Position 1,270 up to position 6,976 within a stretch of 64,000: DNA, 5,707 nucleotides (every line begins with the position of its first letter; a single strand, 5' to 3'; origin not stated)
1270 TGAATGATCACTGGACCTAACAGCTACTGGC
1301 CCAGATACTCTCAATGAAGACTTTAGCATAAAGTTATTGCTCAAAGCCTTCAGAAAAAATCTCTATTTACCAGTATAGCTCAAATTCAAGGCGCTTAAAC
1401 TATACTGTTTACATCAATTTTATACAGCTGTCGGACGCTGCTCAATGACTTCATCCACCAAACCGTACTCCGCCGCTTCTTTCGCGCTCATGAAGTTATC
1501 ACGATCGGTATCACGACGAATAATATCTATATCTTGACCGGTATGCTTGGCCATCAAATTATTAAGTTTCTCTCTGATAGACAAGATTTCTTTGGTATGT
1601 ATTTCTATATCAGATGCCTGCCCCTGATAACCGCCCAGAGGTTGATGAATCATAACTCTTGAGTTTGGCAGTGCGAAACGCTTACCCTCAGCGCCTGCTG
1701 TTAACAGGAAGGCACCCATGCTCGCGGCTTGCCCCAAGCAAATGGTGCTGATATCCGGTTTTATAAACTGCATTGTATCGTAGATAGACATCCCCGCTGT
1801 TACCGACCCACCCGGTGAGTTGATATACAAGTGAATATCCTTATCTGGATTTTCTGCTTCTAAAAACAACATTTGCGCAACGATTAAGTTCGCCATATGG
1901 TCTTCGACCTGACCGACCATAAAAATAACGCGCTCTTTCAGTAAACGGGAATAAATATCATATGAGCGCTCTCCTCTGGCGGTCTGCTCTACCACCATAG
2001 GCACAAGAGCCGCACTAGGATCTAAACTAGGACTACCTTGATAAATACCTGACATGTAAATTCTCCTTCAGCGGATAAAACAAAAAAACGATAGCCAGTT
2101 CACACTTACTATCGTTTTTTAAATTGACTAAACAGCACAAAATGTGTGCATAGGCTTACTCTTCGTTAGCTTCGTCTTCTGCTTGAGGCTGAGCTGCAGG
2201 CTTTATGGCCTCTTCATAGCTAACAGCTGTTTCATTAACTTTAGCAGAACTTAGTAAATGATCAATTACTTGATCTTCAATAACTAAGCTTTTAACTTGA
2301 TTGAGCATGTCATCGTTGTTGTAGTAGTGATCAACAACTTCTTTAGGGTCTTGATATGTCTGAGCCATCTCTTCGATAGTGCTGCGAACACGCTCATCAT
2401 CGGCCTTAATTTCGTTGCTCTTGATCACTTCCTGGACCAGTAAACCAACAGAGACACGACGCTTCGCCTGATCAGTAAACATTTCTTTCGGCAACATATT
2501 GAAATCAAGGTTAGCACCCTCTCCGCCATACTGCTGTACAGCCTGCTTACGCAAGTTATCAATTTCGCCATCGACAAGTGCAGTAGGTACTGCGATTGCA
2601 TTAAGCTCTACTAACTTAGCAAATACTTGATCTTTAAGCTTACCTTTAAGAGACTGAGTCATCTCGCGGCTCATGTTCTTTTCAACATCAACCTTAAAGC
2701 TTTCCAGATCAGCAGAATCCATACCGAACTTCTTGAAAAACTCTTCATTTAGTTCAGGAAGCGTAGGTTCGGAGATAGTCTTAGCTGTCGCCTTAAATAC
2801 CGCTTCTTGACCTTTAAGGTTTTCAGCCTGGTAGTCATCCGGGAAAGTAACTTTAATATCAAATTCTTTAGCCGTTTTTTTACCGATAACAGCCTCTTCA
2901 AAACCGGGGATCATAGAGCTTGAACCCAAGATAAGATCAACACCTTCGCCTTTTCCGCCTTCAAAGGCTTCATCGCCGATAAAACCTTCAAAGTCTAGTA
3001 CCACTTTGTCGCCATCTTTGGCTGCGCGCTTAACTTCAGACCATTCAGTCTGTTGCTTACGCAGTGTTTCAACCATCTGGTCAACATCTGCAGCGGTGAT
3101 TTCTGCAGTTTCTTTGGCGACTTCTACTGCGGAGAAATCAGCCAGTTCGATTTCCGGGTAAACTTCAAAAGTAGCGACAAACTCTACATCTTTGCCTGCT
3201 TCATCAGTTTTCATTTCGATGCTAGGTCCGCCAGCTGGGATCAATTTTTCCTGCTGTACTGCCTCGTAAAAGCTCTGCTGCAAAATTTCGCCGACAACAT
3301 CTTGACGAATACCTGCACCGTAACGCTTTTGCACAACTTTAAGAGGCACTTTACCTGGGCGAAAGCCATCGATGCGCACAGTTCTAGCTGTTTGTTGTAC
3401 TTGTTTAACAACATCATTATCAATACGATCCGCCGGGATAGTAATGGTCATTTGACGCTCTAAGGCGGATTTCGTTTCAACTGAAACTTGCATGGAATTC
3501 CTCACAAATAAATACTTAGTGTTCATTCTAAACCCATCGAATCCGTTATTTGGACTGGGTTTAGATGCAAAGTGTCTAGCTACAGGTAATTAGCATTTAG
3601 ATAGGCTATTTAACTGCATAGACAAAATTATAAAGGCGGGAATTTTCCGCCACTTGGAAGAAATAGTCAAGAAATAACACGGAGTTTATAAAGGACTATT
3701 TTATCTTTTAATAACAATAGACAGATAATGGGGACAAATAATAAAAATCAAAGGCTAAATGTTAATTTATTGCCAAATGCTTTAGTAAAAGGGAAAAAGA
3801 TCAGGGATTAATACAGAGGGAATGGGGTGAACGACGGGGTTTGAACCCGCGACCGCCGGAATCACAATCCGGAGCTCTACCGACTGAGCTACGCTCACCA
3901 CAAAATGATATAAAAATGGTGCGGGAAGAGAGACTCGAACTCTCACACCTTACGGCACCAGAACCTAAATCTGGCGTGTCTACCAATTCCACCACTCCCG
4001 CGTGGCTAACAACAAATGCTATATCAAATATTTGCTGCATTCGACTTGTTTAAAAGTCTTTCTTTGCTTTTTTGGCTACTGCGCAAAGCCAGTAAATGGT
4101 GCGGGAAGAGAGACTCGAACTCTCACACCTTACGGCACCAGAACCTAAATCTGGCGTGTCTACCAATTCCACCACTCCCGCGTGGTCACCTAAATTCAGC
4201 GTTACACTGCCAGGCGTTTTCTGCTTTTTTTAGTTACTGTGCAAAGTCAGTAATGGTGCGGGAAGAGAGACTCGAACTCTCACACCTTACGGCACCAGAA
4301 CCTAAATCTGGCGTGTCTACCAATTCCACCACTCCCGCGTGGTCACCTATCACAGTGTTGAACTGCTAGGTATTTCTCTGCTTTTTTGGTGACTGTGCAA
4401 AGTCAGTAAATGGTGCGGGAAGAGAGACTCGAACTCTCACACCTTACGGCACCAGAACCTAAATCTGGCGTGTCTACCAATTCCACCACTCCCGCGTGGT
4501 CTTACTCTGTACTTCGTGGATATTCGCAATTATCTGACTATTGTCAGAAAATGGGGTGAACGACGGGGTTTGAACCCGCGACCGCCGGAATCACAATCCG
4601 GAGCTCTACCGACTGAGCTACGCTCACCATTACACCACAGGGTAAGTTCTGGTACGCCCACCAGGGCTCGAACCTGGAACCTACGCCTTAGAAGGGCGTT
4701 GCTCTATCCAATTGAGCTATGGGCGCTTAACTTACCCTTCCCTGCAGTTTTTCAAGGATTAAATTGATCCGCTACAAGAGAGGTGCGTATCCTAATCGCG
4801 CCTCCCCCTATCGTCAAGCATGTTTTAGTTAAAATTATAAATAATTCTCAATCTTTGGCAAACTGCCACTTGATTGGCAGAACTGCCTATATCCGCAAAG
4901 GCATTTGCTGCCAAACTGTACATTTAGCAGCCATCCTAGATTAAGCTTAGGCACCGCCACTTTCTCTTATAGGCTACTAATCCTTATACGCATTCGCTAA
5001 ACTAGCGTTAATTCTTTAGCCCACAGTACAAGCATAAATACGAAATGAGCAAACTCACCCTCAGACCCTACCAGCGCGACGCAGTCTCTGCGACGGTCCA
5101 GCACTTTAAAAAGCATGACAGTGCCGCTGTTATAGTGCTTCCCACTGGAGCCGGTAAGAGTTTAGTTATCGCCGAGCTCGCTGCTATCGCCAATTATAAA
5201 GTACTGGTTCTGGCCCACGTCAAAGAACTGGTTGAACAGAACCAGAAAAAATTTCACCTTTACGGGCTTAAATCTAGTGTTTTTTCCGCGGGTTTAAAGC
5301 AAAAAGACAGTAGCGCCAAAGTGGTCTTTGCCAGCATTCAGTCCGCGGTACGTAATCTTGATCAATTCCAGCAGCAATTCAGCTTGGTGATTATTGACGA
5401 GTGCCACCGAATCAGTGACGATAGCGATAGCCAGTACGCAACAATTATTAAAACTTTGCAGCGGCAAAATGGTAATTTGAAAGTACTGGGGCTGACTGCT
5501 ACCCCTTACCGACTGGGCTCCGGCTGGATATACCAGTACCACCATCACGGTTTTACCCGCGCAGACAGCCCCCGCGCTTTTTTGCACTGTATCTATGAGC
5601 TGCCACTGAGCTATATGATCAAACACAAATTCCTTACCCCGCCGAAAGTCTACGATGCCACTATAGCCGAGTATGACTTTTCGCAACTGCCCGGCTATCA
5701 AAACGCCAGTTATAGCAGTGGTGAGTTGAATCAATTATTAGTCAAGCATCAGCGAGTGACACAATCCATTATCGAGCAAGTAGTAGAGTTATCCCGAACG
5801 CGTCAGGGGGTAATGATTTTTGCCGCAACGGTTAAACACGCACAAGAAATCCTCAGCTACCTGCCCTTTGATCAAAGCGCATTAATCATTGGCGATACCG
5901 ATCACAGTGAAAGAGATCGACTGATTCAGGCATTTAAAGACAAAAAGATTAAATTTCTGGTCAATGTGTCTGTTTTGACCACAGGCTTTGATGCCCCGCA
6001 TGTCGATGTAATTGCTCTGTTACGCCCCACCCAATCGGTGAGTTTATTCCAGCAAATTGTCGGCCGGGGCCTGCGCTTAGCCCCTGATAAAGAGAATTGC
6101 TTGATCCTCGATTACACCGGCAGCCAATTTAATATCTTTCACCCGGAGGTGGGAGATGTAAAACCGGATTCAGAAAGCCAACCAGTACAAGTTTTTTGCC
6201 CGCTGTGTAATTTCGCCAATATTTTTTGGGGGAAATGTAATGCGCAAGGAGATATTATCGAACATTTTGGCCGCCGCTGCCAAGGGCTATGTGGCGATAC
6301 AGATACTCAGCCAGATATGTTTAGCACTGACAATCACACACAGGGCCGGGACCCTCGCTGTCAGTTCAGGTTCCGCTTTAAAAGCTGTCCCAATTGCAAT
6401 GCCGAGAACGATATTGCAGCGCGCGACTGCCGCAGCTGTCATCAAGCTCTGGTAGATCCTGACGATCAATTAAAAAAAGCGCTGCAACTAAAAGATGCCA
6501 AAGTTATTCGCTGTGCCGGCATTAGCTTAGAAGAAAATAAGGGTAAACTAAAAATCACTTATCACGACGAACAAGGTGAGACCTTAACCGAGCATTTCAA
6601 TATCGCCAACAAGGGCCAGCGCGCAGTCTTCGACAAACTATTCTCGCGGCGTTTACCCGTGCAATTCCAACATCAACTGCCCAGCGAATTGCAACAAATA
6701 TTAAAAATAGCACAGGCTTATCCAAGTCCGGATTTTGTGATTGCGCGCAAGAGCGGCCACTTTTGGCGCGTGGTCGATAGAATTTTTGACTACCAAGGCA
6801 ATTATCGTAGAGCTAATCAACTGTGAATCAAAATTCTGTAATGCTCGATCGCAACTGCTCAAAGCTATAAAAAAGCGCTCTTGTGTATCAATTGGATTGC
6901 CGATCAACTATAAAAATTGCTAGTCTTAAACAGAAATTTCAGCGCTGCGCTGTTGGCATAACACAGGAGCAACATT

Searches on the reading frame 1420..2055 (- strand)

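Call 86: search_protein_families(library=pfam, proteins=[window:1420-2055:-], max_evalue=0.00001)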
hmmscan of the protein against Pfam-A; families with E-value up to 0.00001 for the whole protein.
window:1420-2055:- (211 aa): 1 family
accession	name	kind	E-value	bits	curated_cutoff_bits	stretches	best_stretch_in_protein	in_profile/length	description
PF00574.28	CLP_protease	-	1.9e-89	298.8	20.2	1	27-206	2-181/182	Clp protease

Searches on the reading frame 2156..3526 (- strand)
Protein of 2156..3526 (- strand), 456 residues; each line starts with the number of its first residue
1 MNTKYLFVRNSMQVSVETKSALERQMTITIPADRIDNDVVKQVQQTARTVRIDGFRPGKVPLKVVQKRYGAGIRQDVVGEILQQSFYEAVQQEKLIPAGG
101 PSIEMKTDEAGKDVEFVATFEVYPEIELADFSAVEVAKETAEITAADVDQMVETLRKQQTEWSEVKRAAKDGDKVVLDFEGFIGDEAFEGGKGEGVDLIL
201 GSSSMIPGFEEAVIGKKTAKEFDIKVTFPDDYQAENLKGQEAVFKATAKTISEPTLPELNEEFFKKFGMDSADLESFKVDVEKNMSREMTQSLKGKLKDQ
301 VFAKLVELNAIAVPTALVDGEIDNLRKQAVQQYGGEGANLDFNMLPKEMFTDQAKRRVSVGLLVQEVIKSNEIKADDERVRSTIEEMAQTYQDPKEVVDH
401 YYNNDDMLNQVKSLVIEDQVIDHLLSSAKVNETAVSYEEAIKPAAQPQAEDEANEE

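Call 86: search_protein_families(library=pfam, proteins=[window:2156-3526:-], max_evalue=0.00001)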
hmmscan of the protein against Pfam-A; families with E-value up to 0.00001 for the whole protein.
window:2156-3526:- (456 aa): 3 families
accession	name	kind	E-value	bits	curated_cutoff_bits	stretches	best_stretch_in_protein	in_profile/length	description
PF05697.18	Trigger_N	-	1.9e-44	151.9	22.2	1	12-155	1-144/144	Bacterial trigger factor protein (TF)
PF05698.19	Trigger_C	-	1.7e-34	119.6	22.7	1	274-425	2-161/162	Bacterial trigger factor protein (TF) C-terminus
PF00254.34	FKBP_C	-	9.6e-13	48.7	21.1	1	166-243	2-88/94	FKBP-type peptidyl-prolyl cis-trans isomerase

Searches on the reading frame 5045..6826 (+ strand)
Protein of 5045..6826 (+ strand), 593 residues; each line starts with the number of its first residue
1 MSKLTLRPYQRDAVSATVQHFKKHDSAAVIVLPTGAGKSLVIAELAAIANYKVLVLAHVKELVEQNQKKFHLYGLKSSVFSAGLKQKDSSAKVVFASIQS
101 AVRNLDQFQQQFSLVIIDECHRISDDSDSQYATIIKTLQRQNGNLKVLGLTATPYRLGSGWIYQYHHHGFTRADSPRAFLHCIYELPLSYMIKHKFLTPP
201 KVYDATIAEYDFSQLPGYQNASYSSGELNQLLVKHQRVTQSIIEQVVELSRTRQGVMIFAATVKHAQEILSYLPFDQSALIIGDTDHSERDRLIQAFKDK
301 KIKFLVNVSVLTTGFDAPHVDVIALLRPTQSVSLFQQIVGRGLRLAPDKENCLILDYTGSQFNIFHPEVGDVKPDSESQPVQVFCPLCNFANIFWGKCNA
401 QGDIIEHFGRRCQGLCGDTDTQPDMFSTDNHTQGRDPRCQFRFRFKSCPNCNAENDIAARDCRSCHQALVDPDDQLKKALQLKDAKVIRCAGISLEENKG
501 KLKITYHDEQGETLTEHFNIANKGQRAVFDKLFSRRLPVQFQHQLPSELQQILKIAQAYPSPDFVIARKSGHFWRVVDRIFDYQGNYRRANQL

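Call 86: search_protein_families(library=pfam, proteins=[window:5045-6826:+], max_evalue=0.00001)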
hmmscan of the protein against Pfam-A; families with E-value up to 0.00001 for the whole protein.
window:5045-6826:+ (593 aa): 4 families
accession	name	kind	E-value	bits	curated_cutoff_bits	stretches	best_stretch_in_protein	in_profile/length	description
PF04851.21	ResIII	-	2.6e-30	105.9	22.5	1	4-156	2-164/164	Type III restriction enzyme, res subunit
PF00271.37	Helicase_C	-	1.5e-16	61.1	23.5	1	245-345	8-109/110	Helicase conserved C-terminal domain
PF00270.35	DEAD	-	8e-16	58.6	26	1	8-154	2-160/167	DEAD/DEAH box helicase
PF18766.7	SWI2_SNF2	-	1.4e-09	38.4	26.7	1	9-155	1-156/221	SWI2/SNF2 ATPase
